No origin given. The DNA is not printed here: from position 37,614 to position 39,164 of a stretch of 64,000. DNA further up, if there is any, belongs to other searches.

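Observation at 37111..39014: ATGA-coupled pair of a 416-aa orphan and a LOG/TIGR00725-like Rossmann protein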

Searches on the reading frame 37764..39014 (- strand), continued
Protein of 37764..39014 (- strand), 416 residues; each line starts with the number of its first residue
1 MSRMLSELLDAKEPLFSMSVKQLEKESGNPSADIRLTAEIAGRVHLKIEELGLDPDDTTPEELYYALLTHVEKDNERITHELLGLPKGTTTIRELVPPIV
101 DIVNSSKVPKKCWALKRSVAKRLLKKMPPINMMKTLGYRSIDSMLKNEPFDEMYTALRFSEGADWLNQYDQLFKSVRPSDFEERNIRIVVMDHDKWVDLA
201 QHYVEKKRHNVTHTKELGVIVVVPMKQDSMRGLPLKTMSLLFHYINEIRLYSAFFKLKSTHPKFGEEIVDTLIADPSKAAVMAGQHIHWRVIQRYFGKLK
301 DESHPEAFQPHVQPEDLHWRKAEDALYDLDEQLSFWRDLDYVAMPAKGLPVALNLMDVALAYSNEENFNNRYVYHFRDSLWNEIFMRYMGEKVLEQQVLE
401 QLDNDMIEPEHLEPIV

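Call 38: search_protein_families(library=pfam, alignment_id=A2, max_evalue=1)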
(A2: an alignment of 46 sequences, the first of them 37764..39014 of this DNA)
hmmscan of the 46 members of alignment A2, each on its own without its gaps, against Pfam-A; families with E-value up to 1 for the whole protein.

A. member 1, window:37764-39014:- (416 aa): 1 family
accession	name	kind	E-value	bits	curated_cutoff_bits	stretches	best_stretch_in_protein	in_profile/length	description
PF14417.12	MEDS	-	0.11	12.8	29.8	0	358-411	3-56/161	MEDS: MEthanogen/methylotroph, DcmR Sensory domain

B. families by the number of members that match (of 46 scanned): 28 families (the first 25 are shown)
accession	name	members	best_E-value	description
PF07262.16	CdiI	2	0.033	CDI immunity protein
PF12672.12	DUF3793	1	0.013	Protein of unknown function (DUF3793)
PF00673.26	Ribosomal_L5_C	1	0.025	ribosomal L5P family C-terminus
PF09862.15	DUF2089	1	0.03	Domain of unknown function (DUF2089)-HTH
PF16187.10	Peptidase_M16_M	1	0.043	Middle or third domain of peptidase_M16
PF10616.14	DUF2471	1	0.044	Protein of unknown function (DUF2471)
PF00691.25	OmpA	1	0.05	OmpA family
PF24583.1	DUF7610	1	0.057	Domain of unknown function (DUF7610)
PF13155.12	Toprim_2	1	0.058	Toprim-like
PF01858.22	RB_A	1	0.059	Retinoblastoma-associated protein A domain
PF02224.24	Cytidylate_kin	1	0.066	Cytidylate kinase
PF10472.14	CReP_N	1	0.069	eIF2-alpha phosphatase phosphorylation constitutive repressor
PF21103.3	PH1_SSRP1-like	1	0.078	SSRP1 PH domain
PF22214.1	Mec-4_10_cyt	1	0.079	Mechanosensory ion channel subunit mec-4/10 cytosolic domain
PF03477.21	ATP-cone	1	0.085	ATP cone domain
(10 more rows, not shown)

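Call 47: fold_search(model_id=the predicted structure, library=pdb)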
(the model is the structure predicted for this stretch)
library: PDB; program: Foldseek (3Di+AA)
matches with E <= 10: 132; with E <= 0.001: 0
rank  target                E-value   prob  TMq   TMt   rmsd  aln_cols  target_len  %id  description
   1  7d5g_A                4.9e-01  0.03  0.10  0.10  19.4       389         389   10  Crystal structure of the CsCE with ligand to have a insight into the catalytic mechanism (released 2021-12-01)
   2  4z4j                  5.7e-01  0.04  0.11  0.11  19.8       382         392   10  Crystal Structure of cellobiose 2-epimerase from Caldicellulosiruptor saccharolyticus DSM 8903 (released 2016-04-13)
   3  8wbu                  6.9e-01  0.05  0.13  0.13  21.2       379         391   11  The crystal structure of circular mannose with mutant H247F of the cellobiose 2-epimerase from Caldicellulosiruptor sacc (released 2023-10-25)
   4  6vfk_B                1.0e+00  0.03  0.10  0.13  23.2       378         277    8  De novo designed tetrahedral nanoparticle T33_dn10 displaying 4 copies of BG505-SOSIP trimer on the surface (released 2020-07-22)
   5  4wf6                  1.1e+00  0.07  0.13  0.11  19.3       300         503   13  Anthrax toxin lethal factor with bound small molecule inhibitor MK-31 (released 2015-09-09)
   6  4uhr                  1.5e+00  0.02  0.10  0.13  23.0       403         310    9  Thermostabilised HUMAN A2a Receptor with CGS21680 bound (released 2015-04-08)
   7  4z4l                  1.7e+00  0.03  0.12  0.13  21.2       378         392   10  Crystal Structure of cellobiose 2-epimerase from Caldicellulosiruptor saccharolyticus DSM 8903 (released 2016-04-13)
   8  8ojz_A                1.8e+00  0.02  0.13  0.08  29.5       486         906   11  Arabidopsis thaliana Phosphoenolpyruvate carboxylase 1 (PPC1) G678S mutant (released 2024-04-03)
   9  9u82_A                1.8e+00  0.01  0.10  0.10  25.9       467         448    8  Cryo-EM structure of Leminorella grimontii GatC in the presence of D-xylose (released 2025-10-15)
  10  7ugv                  1.9e+00  0.03  0.15  0.15  24.9       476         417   10  Asp-bound GltPh RSMR mutant in IFS-A2 state (released 2023-03-29)
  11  6tq4_B                2.0e+00  0.03  0.12  0.16  23.4       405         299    9  Crystal structure of the Orexin-1 receptor in complex with Compound 16 (released 2020-01-01)
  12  4dv8                  2.1e+00  0.04  0.12  0.11  19.4       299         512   13  Anthrax Lethal Factor metalloproteinase in complex with the Hydroxamic acid based small molecule PT8421 (released 2012-03-14)
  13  8kai_B                2.1e+00  0.02  0.13  0.06  24.5       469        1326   13  Crystal structure of SpyCas9-crRNA-tracrRNA complex bound to 17nt target DNA (released 2024-06-05)
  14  3zil_A                2.3e+00  0.02  0.12  0.14  29.6       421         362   12  Structure of the Wpl1 protein (released 2013-02-20)
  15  9eah_A                2.3e+00  0.01  0.08  0.09  30.0       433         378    8  Structure of nanobody AT209 in complex with the olmesartan-bound angiotensin II type I receptor (AT1R) (released 2025-03-05)
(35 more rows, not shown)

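Call 50: find_homologous_proteins(query=A3, max_evalue=0.01)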
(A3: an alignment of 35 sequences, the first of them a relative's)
Query A3 (35 sequences) (424 aa, profile of the alignment): 6 proteins with E <= 0.01 among 8000 candidates.
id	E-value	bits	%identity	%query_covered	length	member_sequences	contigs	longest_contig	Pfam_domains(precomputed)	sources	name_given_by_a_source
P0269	7.7e-120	419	100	100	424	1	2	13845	-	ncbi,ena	-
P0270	6.1e-116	406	21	85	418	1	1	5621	-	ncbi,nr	ncbi:MAG: hypothetical protein HYS15_00455 [Candidatus Spechtbacteria bacterium]|nr:hypothetical pro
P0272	3.2e-110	387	21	85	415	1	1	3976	-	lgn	-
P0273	6.2e-105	370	18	67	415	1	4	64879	-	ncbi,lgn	-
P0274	2.6e-104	368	21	70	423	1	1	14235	-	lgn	-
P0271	6.3e-101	356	55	100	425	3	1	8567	-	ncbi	-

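Call 51: find_encoding_contigs(protein=P0273, flank=7000, max_places=2)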
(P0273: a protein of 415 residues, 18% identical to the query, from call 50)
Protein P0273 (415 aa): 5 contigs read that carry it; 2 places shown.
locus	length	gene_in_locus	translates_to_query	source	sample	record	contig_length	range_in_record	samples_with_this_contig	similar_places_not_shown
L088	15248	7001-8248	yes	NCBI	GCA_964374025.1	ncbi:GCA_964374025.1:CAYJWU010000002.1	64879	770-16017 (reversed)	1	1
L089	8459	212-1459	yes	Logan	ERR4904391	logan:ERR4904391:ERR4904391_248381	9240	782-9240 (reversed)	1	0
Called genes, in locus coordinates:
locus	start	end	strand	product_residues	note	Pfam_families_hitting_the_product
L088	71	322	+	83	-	-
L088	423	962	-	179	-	PF03473:MOSC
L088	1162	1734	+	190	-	-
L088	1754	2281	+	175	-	PF01936:NYN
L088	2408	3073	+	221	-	PF00834:Ribul_P_3_epim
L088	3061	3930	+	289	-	PF13292:DXP_synthase_N (weak), PF00456:Transketolase_N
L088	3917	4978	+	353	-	PF05345:He_PIG (weak), PF00041:fn3 (weak), PF16656:Pur_ac_phosph_N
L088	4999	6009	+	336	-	PF02779:Transket_pyr, PF02780:Transketolase_C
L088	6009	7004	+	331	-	PF00294:PfkB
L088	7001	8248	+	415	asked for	-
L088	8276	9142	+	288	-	PF01116:F_bP_aldolase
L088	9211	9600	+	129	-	-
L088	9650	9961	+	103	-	-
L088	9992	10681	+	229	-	PF01386:Ribosomal_L25p, PF14693:Ribosomal_TL5_C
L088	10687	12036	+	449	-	PF13406:SLT_2 (weak)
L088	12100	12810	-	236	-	-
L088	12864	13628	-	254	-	PF03462:PCRF, PF00472:RF-1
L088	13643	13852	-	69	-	PF01197:Ribosomal_L31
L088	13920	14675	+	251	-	PF00318:Ribosomal_S2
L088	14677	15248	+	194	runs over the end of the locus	PF00889:EF_TS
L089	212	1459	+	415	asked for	-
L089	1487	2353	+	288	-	PF01116:F_bP_aldolase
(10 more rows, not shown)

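Call 52: find_encoding_contigs(protein=P0274, flank=7000, max_places=2)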
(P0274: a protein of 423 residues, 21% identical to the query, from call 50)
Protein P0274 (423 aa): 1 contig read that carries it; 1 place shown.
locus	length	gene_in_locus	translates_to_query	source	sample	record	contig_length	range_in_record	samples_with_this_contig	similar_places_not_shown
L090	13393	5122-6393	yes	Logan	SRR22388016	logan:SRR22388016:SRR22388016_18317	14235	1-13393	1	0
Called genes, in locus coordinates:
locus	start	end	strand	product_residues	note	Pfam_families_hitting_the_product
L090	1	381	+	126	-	?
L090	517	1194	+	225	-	PF00834:Ribul_P_3_epim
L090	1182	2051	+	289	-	PF13292:DXP_synthase_N (weak), PF00456:Transketolase_N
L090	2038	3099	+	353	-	PF05345:He_PIG (weak), PF00041:fn3, PF16656:Pur_ac_phosph_N (weak)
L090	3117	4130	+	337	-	PF02779:Transket_pyr, PF02780:Transketolase_C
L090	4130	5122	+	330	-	PF00294:PfkB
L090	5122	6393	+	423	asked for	-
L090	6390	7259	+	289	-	PF01116:F_bP_aldolase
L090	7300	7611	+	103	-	-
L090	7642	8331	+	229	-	PF01386:Ribosomal_L25p, PF14693:Ribosomal_TL5_C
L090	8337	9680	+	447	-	PF13406:SLT_2 (weak)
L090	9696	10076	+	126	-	-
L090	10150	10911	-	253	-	-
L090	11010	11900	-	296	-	PF03462:PCRF, PF00472:RF-1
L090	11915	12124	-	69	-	PF01197:Ribosomal_L31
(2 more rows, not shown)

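Call 53: find_encoding_contigs(protein=P0270, flank=7000, max_places=2)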
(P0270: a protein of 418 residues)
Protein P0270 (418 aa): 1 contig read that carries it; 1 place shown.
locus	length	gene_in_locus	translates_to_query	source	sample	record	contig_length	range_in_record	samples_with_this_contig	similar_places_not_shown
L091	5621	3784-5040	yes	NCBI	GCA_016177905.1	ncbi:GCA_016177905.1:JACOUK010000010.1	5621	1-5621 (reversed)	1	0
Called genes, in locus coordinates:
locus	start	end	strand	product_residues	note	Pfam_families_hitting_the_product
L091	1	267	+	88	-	PF00456:Transketolase_N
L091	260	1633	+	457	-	PF05345:He_PIG, PF17963:Big_9, PF18911:PKD_4 (faint)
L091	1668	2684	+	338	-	PF02779:Transket_pyr, PF02780:Transketolase_C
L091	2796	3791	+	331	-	PF00294:PfkB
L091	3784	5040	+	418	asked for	-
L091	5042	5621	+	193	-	PF01116:F_bP_aldolase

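Call 56: find_related_loci(query=A4, collection=metagenome_contigs, flank=8000)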
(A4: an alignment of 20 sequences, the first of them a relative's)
Query A4 (415 aa) in metagenome_contigs; peptide patterns used: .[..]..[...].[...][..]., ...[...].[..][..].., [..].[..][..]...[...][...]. (x = any residue, [..] = any of these).
600 stretches matched a pattern (row limit reached: there are more); 486 encode a relative of the query (tblastn E <= 1e-3); the best 80 are kept; 80 distinct loci.
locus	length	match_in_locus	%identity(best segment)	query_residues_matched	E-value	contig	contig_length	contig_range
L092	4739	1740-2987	74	1-415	0e+0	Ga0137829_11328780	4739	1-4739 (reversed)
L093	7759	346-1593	74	1-415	0e+0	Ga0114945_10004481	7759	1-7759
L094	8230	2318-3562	68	1-415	0e+0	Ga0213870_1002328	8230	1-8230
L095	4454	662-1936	48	3-414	8e-121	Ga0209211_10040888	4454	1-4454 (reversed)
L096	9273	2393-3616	47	3-414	1e-116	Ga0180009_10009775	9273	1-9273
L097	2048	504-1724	48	4-414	6e-124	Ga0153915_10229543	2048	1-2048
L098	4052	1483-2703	48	4-414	1e-117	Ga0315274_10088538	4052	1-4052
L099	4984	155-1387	47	2-414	8e-116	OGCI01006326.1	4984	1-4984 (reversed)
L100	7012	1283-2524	46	4-414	1e-114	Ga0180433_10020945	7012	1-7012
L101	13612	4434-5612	50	19-414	2e-114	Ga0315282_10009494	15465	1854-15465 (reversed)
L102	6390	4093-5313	47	4-414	5e-114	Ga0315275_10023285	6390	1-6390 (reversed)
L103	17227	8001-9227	45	4-414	5e-114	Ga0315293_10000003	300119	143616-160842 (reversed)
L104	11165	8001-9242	47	4-414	4e-113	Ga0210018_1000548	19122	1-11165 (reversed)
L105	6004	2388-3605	46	4-414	1e-112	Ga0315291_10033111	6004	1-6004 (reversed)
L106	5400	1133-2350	48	6-411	3e-112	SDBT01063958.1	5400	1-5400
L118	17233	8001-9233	44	3-411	1e-104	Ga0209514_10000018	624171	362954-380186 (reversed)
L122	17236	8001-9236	45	1-414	2e-103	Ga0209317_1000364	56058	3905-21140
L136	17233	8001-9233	44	3-414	1e-101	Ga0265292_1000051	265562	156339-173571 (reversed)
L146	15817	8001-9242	42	3-414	9e-101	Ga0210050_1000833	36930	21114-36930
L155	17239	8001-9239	40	1-412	8e-100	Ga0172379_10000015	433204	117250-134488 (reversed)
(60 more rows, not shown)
